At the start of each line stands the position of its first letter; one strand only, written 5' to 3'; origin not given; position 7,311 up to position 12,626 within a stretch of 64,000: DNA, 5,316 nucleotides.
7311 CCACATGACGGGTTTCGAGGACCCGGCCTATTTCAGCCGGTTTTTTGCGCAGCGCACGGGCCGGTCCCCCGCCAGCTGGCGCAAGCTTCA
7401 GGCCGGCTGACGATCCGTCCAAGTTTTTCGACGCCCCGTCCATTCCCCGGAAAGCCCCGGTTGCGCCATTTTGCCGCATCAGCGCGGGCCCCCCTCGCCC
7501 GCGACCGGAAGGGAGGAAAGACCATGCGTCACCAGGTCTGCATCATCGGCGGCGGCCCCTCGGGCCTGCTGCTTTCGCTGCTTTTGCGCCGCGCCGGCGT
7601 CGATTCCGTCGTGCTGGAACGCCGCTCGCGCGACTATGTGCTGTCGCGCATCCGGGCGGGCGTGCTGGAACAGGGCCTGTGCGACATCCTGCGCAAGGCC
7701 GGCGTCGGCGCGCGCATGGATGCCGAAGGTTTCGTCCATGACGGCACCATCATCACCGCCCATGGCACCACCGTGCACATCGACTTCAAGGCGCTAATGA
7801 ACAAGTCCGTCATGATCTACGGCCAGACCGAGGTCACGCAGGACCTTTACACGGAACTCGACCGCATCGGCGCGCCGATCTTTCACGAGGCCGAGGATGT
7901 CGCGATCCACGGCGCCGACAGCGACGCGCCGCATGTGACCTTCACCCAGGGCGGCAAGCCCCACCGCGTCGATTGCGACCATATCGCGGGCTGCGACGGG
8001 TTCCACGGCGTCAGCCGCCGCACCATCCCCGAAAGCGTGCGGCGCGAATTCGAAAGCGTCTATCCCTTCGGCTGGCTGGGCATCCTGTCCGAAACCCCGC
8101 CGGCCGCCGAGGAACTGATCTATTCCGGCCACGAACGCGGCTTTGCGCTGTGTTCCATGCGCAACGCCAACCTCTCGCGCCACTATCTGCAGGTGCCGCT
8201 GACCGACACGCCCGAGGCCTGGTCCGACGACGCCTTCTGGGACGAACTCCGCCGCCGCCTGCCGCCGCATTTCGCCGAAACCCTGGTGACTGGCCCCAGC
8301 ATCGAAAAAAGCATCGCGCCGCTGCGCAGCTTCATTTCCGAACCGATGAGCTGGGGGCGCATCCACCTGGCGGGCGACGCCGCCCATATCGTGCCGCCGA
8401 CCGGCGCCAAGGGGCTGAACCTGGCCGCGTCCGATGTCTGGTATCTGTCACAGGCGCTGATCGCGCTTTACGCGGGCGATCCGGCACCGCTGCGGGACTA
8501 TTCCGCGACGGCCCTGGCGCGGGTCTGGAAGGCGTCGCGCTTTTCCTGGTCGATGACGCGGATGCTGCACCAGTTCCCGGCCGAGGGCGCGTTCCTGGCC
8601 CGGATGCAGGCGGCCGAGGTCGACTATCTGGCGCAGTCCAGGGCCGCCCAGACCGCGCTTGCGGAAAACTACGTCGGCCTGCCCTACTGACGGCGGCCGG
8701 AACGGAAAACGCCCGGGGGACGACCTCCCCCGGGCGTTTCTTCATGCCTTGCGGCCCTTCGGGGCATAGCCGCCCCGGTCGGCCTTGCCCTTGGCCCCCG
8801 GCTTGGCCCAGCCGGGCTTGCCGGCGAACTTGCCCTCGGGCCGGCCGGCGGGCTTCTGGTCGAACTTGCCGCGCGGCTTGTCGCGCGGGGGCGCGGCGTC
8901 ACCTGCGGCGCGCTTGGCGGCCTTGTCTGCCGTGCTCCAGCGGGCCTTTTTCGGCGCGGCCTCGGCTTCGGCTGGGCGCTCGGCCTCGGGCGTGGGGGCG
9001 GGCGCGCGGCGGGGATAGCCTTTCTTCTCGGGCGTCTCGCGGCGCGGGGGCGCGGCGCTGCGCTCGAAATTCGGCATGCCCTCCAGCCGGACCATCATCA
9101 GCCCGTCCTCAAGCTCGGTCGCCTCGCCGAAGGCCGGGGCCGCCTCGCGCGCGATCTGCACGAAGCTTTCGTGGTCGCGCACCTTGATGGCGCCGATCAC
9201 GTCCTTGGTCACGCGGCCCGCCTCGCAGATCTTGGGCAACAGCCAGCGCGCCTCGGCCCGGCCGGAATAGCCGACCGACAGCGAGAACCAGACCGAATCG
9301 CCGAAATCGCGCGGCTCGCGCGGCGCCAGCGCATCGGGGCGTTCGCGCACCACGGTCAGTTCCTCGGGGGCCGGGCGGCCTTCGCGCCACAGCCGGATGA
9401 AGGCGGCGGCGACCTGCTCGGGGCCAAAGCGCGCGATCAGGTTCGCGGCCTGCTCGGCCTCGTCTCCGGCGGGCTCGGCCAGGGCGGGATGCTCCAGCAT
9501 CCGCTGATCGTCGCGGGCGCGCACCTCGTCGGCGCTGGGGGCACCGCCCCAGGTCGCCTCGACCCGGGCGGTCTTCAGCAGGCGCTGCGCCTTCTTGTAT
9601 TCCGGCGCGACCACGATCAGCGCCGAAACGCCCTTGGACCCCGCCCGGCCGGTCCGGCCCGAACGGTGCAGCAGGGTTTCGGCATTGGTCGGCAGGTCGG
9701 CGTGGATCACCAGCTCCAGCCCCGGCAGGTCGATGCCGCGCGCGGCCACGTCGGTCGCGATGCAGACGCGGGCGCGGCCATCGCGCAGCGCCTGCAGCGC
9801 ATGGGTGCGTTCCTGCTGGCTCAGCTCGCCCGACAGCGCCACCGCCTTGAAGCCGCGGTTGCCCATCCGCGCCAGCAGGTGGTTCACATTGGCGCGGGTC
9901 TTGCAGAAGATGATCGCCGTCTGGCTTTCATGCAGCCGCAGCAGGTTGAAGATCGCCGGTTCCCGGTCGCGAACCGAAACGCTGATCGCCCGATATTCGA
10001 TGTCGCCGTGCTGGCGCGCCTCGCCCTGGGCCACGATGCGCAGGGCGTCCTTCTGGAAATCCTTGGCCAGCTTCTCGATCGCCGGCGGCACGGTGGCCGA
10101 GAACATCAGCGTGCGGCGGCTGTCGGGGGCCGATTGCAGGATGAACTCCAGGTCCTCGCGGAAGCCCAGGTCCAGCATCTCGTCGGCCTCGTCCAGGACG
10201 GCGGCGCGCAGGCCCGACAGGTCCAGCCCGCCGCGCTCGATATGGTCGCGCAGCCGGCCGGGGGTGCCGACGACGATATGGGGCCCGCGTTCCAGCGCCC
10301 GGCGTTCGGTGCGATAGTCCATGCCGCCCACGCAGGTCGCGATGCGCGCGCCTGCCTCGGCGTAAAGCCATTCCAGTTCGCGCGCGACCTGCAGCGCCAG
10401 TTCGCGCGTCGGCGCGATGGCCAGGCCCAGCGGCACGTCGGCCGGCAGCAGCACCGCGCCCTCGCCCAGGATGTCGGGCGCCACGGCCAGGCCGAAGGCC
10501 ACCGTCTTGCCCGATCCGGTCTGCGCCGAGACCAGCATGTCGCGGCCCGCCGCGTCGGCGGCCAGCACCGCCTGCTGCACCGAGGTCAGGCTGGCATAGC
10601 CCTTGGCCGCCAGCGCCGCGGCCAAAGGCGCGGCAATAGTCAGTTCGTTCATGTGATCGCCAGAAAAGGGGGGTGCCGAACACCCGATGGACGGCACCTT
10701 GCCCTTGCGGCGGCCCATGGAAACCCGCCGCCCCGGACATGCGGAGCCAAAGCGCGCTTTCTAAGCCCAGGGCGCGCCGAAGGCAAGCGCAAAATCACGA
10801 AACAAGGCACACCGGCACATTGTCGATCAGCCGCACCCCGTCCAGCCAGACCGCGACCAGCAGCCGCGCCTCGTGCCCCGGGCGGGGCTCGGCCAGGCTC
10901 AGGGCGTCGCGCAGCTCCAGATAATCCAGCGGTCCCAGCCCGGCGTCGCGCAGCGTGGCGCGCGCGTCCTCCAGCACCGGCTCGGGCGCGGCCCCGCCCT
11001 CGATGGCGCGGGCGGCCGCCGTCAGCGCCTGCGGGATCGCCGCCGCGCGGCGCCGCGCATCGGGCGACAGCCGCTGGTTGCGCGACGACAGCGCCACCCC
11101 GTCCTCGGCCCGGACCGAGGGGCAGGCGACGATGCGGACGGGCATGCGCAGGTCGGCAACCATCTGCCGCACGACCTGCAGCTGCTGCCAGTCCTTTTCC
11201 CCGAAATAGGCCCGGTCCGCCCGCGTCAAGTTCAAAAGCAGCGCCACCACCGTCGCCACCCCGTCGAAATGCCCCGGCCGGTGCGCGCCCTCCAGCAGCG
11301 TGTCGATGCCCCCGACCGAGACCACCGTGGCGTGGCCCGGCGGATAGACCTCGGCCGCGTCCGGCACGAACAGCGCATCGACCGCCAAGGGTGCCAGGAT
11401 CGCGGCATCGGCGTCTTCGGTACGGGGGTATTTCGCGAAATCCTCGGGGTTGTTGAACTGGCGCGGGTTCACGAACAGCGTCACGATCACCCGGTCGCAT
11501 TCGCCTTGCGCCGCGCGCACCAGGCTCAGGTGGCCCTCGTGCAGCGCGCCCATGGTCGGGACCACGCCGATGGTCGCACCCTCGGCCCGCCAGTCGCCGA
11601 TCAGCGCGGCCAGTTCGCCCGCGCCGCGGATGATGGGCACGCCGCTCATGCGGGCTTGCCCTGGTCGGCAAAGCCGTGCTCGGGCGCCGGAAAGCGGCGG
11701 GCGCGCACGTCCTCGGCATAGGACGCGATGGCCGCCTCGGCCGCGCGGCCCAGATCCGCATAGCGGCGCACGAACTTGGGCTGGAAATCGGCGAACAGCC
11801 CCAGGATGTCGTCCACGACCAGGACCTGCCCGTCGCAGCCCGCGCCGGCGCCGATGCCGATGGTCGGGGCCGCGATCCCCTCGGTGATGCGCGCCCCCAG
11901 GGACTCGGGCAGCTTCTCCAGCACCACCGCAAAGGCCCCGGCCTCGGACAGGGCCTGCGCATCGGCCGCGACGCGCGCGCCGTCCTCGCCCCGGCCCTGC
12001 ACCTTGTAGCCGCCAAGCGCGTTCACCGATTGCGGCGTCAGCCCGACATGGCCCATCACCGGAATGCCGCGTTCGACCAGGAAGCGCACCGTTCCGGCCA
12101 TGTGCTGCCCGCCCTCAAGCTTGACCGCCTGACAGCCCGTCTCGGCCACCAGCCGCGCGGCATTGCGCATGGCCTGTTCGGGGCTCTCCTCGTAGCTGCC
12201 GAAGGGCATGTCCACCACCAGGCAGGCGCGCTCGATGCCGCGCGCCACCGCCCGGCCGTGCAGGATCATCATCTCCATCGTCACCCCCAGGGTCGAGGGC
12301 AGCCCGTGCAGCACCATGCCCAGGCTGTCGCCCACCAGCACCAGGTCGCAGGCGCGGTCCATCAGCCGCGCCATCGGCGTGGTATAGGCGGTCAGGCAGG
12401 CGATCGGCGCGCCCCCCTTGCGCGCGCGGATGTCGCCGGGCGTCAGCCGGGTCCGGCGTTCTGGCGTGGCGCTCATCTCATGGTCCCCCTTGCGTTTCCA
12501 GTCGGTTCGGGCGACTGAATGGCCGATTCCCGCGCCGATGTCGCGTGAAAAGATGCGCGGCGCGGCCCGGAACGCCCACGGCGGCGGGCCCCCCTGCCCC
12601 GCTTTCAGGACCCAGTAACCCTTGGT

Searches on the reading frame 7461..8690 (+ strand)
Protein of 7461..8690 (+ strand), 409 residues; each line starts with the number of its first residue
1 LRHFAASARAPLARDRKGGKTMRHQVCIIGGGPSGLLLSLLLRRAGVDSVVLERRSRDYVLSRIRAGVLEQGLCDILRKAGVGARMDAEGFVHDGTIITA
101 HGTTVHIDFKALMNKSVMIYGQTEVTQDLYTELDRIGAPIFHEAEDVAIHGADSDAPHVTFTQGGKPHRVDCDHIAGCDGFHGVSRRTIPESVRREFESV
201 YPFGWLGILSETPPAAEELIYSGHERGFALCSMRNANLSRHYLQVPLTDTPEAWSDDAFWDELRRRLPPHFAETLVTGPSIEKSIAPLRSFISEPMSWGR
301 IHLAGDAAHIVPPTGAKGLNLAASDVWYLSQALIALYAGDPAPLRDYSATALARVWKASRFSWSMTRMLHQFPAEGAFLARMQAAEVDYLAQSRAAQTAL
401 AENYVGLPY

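Call 6: search_protein_families(library=pfam, proteins=[window:7461-8690:+])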
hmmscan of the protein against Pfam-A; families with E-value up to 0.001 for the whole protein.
window:7461-8690:+ (409 aa): 3 families
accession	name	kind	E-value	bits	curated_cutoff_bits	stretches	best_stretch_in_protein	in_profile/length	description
PF01494.25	FAD_binding_3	-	1.4e-84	284.7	22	1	24-362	2-349/349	FAD binding domain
PF13450.12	NAD_binding_8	-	7.3e-05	23.4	21.9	1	28-57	1-30/68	NAD(P)-binding Rossmann-like domain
PF07992.20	Pyr_redox_2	-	0.00095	19.1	26.1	0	21-89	140-205/291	Pyridine nucleotide-disulphide oxidoreductase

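Call 7: search_protein_families(library=ncbifam, proteins=[window:7461-8690:+])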
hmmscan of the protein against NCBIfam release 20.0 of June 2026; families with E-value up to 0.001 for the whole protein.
window:7461-8690:+ (409 aa): 52 families (the best 25 are shown)
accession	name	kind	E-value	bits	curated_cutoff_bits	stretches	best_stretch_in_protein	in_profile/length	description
TIGR02360.1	pbenz_hydroxyl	equivalog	3.5e-190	631.9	538.7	1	22-409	1-390/390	4-hydroxybenzoate 3-monooxygenase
NF006091.0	PRK08243.1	subfamily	1.4e-174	580.5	351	1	22-409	1-390/393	4-hydroxybenzoate 3-monooxygenase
NF004829.0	PRK06183.1-3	subfamily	1.8e-19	69.9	390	1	21-377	6-368/520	bifunctional 3-(3-hydroxy-phenyl)propionate/3-hydroxycinnamic acid hydroxylase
NF005566.0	PRK07236.1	subfamily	1e-18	67.4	333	2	22-198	5-169/386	hypothetical protein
NF006092.0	PRK08244.1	equivalog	2.3e-18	66.1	644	2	22-187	1-163/494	monooxygenase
NF004780.0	PRK06126.1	subfamily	2.5e-17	62.4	445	2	20-99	5-82/552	hypothetical protein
NF005303.0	PRK06834.1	subfamily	2.8e-17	62.4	625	1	22-188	2-161/488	hypothetical protein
NF033145.1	rif_monoox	equivalog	1.3e-16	60.5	800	1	25-339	2-309/472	rifampin monooxygenase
TIGR01988.1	Ubi-OHases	subfamily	3e-16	59.2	224.65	2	253-350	235-334/387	ubiquinone biosynthesis hydroxylase, UbiH/UbiF/VisC/COQ6 family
NF004832.0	PRK06184.1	subfamily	6.5e-16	58.2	476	1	23-344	6-329/506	hypothetical protein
NF004831.0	PRK06183.1-5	equivalog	1.5e-15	56.6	546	2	123-371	110-355/568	bifunctional 3-(3-hydroxy-phenyl)propionate/3-hydroxycinnamic acid hydroxylase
NF006002.0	PRK08132.1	subfamily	6.2e-15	54.6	416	1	14-189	16-193/552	FAD-dependent oxidoreductase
NF005313.0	PRK06847.1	subfamily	4.8e-14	52.1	372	1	24-356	5-338/375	hypothetical protein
NF005612.0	PRK07364.1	equivalog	9.1e-14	50.8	487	2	255-334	253-329/415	FAD-dependent hydroxylase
NF005691.0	PRK07494.1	equivalog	1e-13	50.6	459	1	284-333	266-315/404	UbiH/UbiF family hydroxylase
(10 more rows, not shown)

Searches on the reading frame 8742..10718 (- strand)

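Call 24: search_protein_families(library=pfam, proteins=[window:8742-10718:-], max_evalue=0.00001)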
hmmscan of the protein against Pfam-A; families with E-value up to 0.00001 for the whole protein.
window:8742-10718:- (658 aa): 3 families
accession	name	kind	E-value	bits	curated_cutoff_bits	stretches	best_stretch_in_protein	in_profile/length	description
PF00270.35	DEAD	-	2.5e-41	141.6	26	1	45-216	1-166/167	DEAD/DEAH box helicase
PF00271.37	Helicase_C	-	1.4e-27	96.6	23.5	1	256-360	6-110/110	Helicase conserved C-terminal domain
PF03880.21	DbpA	-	4.3e-09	36.7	25.6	1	477-532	1-56/72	DbpA RNA binding domain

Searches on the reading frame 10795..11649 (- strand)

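Call 24: search_protein_families(library=pfam, proteins=[window:10795-11649:-], max_evalue=0.00001)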
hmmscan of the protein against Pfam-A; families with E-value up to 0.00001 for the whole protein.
window:10795-11649:- (284 aa): 1 family
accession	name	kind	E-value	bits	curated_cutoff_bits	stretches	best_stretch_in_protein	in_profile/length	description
PF02569.21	Pantoate_ligase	-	1.9e-96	322.8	20.7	1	7-278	3-267/268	Pantoate-beta-alanine ligase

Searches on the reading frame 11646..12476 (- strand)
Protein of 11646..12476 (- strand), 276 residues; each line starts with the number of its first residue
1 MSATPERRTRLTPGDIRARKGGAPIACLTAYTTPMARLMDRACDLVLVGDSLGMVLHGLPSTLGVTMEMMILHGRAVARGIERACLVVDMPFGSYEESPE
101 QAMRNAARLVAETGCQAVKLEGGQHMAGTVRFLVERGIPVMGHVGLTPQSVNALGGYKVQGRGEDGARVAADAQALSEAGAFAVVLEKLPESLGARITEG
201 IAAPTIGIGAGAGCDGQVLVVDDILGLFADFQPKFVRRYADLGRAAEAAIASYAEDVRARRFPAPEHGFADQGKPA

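Call 24: search_protein_families(library=pfam, proteins=[window:11646-12476:-], max_evalue=0.00001)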
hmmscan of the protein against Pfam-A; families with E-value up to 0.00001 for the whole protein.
window:11646-12476:- (276 aa): 1 family
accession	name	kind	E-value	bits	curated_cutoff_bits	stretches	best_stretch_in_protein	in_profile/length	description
PF02548.21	Pantoate_transf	-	1.4e-108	362.6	28.7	1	16-264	7-258/259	Ketopantoate hydroxymethyltransferase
